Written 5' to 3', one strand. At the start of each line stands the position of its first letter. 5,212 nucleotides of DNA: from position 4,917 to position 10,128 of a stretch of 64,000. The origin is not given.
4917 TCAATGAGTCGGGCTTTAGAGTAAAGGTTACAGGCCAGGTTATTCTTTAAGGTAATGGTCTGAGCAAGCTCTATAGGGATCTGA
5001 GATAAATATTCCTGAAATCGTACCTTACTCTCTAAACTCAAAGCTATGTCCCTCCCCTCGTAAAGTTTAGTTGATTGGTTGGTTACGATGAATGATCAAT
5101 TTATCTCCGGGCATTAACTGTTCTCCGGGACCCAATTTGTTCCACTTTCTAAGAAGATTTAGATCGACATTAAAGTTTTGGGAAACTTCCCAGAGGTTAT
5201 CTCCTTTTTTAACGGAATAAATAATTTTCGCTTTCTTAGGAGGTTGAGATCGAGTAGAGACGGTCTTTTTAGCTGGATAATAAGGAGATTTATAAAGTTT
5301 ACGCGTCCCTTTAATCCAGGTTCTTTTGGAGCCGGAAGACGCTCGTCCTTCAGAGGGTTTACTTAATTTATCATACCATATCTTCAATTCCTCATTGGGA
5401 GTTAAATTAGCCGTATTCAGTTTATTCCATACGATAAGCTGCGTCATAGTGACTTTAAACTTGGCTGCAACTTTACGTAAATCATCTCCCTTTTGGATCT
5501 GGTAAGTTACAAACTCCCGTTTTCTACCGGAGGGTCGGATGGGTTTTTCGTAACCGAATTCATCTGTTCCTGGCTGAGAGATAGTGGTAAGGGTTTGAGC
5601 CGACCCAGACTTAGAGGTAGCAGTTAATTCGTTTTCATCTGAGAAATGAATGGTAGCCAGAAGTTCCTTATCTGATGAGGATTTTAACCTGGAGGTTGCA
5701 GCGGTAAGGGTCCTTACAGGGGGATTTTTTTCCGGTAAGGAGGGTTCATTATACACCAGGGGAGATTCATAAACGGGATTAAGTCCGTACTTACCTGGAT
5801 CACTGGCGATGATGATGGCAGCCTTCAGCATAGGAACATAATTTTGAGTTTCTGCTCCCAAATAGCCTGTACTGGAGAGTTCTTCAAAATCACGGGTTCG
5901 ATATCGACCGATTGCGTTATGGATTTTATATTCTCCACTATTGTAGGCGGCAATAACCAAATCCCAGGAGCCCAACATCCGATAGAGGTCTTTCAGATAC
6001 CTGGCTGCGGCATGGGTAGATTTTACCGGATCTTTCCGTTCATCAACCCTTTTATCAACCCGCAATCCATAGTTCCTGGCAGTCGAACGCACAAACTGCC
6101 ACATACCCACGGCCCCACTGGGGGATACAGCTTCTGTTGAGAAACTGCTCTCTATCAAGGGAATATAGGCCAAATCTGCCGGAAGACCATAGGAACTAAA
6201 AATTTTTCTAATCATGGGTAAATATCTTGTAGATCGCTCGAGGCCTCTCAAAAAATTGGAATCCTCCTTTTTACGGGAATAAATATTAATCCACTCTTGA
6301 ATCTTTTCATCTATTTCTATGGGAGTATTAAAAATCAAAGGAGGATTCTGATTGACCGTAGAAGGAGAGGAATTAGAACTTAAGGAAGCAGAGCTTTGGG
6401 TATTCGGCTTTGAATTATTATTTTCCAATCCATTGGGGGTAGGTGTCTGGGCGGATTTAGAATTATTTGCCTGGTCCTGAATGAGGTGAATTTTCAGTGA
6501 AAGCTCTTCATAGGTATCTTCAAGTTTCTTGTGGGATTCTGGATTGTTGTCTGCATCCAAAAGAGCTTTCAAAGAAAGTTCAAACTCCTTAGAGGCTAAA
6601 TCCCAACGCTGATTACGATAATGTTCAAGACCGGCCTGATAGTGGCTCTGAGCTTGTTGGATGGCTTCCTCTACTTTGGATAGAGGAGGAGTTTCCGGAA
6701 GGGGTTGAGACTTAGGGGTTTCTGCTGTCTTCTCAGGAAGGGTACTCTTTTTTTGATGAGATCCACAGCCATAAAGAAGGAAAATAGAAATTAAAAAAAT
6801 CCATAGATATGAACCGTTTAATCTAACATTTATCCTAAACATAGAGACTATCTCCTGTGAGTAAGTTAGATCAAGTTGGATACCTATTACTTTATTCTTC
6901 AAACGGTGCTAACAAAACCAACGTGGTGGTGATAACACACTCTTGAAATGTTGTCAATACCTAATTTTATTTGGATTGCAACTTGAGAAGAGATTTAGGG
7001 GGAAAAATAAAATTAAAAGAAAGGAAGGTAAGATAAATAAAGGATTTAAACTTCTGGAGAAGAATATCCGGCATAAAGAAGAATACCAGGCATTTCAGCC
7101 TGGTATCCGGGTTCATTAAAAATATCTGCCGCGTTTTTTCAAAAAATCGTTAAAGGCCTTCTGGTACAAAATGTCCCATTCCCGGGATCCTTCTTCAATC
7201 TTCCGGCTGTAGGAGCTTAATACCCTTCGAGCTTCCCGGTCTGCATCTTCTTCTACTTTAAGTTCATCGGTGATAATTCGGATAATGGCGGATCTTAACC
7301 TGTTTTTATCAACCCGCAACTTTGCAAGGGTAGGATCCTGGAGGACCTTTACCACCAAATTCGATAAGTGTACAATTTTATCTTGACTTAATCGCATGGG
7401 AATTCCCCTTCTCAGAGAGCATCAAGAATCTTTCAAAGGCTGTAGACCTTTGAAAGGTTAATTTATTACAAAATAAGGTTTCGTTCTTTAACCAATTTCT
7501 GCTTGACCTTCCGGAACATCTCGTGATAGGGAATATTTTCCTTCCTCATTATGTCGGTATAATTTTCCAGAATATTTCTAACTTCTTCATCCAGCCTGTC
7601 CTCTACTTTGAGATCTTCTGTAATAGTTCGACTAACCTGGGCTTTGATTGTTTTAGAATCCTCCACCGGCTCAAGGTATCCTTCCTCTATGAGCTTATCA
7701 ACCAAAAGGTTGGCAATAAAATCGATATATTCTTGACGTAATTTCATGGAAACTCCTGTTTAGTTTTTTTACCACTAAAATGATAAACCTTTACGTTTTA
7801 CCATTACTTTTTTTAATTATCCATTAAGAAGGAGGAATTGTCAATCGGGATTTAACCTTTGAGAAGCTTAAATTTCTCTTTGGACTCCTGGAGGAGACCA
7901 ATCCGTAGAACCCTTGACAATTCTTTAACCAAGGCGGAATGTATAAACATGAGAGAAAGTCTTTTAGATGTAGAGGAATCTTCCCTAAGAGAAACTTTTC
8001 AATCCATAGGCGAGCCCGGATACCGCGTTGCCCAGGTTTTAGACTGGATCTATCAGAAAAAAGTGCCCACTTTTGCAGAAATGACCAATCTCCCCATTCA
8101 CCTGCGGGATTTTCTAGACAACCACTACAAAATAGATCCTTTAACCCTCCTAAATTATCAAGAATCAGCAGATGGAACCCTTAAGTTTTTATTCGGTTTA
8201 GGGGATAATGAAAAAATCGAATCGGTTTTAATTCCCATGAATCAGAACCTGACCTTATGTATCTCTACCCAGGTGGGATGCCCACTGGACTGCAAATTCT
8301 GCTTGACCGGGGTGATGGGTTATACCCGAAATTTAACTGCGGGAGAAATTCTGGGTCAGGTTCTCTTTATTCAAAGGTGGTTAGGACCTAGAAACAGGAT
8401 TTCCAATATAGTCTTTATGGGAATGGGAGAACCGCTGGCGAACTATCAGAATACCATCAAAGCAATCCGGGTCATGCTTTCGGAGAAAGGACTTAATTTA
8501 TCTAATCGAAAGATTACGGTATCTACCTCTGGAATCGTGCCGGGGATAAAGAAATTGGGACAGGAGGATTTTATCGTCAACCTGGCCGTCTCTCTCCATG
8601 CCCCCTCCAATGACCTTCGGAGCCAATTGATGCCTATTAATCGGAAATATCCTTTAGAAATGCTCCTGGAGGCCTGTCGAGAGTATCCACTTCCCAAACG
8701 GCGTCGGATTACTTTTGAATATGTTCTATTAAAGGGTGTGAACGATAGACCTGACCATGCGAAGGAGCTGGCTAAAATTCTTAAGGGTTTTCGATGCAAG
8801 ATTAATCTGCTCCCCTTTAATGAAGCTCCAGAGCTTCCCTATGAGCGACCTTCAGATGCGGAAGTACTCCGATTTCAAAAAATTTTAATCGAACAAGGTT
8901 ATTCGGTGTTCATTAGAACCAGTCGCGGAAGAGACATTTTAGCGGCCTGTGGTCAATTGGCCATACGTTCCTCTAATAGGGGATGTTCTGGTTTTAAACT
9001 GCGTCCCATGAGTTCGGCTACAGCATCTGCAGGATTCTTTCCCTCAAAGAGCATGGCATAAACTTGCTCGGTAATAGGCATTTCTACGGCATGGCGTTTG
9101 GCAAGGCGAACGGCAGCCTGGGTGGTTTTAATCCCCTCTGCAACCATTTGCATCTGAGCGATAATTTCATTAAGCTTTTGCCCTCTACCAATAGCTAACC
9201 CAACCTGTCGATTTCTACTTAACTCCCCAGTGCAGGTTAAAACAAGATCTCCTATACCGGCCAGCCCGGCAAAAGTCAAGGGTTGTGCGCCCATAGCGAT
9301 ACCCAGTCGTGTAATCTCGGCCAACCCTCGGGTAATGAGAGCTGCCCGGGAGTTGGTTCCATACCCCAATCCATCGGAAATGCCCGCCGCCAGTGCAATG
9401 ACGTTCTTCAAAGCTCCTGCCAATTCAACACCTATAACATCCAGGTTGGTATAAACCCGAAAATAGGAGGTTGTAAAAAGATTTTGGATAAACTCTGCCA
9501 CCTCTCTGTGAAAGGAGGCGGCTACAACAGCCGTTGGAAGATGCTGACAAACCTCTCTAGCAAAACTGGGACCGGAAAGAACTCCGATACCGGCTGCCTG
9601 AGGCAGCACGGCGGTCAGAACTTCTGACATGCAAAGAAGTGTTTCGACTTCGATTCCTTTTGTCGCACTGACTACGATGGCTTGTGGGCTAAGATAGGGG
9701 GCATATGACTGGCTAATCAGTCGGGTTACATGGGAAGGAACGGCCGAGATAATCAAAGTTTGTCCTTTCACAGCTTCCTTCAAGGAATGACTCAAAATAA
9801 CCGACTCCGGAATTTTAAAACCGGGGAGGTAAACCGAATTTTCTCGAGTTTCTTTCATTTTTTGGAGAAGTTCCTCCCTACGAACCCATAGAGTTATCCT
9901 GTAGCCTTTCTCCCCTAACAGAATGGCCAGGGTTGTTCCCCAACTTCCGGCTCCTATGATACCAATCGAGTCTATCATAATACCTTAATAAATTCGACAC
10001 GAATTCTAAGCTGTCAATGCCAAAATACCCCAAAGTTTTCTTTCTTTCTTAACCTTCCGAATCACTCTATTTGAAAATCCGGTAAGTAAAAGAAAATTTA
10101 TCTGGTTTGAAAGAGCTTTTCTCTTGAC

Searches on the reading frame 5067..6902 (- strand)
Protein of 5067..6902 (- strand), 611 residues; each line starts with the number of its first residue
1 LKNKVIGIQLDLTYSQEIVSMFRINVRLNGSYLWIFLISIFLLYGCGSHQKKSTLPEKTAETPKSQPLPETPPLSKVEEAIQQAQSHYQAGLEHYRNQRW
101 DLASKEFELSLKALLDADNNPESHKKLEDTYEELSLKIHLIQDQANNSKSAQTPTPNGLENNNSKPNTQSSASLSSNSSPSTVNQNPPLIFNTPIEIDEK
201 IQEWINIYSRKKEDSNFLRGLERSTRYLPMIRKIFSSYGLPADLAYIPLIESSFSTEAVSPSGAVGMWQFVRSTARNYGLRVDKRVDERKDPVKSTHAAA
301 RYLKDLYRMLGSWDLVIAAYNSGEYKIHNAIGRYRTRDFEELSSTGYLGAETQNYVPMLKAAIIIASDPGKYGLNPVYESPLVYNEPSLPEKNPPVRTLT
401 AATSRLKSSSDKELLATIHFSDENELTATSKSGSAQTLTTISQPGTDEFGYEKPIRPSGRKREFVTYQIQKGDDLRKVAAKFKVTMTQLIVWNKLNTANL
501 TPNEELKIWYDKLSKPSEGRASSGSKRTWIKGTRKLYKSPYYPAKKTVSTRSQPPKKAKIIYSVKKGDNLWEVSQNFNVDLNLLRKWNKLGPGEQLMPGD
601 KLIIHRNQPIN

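Call 48: search_protein_families(library=pfam, proteins=[window:5067-6902:-], max_evalue=0.00001)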
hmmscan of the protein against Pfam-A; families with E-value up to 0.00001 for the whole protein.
window:5067-6902:- (611 aa): 4 families
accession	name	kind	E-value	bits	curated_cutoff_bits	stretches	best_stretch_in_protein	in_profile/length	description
PF01464.25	SLT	-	3.7e-28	97.9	21.3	1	241-341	14-115/117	Transglycosylase SLT domain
PF01476.26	LysM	-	2.5e-20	72.6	20.9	2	562-604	1-42/43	LysM domain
PF23577.1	LysM_RLK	-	1.4e-06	28.7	27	0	562-589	3-30/44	LysM domain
PF23473.1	LysM3_LYK4_5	-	2.2e-06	28.1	29.3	0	465-499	3-37/48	LYK4/5 LysM3 domain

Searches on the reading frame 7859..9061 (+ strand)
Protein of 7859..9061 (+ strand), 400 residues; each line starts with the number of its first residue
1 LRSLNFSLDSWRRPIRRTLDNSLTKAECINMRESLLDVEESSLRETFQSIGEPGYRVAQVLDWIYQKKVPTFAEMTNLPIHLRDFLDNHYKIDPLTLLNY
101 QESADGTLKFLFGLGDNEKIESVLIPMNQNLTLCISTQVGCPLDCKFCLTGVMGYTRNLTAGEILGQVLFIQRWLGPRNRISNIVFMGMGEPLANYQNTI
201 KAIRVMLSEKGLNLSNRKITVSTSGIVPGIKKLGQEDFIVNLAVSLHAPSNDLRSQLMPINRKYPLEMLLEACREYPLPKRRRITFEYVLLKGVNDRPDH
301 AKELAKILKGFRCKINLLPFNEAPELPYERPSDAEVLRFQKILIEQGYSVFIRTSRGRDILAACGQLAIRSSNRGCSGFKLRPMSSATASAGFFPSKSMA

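Call 48: search_protein_families(library=pfam, proteins=[window:7859-9061:+], max_evalue=0.00001)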
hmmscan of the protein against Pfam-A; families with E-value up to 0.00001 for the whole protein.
window:7859-9061:+ (400 aa): 2 families
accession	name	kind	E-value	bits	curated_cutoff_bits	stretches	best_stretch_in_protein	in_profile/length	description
PF04055.27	Radical_SAM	-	1.9e-17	64.3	29.5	1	135-298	1-158/166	Radical SAM superfamily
PF21016.3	RlmN_N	-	1.2e-14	54.2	24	1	35-92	3-60/60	Ribosomal RNA large subunit methyltransferase N-terminal domain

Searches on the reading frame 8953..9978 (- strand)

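Call 48: search_protein_families(library=pfam, proteins=[window:8953-9978:-], max_evalue=0.00001)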
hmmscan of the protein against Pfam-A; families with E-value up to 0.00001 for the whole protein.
window:8953-9978:- (341 aa): 6 families
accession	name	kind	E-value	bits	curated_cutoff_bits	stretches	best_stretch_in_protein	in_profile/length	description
PF07479.19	NAD_Gly3P_dh_C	-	1.4e-59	200.8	25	1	180-320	1-141/142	NAD-dependent glycerol-3-phosphate dehydrogenase C-terminus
PF01210.29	NAD_Gly3P_dh_N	-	6.1e-51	173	23.1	1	5-159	2-156/158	NAD-dependent glycerol-3-phosphate dehydrogenase N-terminus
PF20618.3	GPD_NAD_C_bact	-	2.9e-26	92.2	27.6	1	240-306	1-66/66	Bacterial GPD, NAD-dependent C-terminal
PF02558.23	ApbA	-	1.5e-09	38.1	22.2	1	5-116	1-110/150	Ketopantoate reductase PanE/ApbA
PF03807.23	F420_oxidored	-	1.4e-07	32.5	21.6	1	5-107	2-93/94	NADP oxidoreductase coenzyme F420-dependent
PF03446.21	NAD_binding_2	-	6.1e-07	30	21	1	4-106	1-93/161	NAD binding domain of 6-phosphogluconate dehydrogenase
